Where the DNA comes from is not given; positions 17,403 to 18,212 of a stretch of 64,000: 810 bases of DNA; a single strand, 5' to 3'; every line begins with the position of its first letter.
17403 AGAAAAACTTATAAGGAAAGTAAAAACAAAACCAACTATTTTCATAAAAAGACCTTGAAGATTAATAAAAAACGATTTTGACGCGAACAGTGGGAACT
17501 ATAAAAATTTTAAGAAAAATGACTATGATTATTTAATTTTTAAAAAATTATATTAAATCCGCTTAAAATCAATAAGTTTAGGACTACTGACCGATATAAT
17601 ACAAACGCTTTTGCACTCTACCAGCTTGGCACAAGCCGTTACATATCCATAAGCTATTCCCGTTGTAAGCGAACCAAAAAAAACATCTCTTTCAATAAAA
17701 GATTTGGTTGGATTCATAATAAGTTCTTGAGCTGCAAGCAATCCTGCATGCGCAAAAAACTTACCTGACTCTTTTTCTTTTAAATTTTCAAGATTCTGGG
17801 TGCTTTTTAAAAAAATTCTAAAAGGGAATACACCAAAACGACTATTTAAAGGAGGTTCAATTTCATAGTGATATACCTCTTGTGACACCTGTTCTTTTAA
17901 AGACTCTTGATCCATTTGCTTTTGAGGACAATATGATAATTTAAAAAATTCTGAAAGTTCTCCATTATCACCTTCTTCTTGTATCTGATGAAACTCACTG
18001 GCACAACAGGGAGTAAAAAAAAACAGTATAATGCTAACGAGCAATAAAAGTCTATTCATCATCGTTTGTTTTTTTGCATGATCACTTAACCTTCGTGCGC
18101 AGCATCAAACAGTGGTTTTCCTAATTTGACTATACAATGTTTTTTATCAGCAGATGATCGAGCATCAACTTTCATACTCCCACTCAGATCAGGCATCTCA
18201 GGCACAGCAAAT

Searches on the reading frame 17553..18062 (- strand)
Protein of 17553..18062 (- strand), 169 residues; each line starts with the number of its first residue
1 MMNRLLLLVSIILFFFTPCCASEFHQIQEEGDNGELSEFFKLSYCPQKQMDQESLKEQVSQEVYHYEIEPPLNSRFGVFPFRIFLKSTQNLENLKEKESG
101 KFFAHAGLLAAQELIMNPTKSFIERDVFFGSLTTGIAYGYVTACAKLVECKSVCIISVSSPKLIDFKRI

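Call 33: find_encoding_contigs(protein=window:17553-18062:-, flank=10000, max_places=10)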
Protein window:17553-18062:- (169 aa): no gene with exactly this product is on record in the collection.
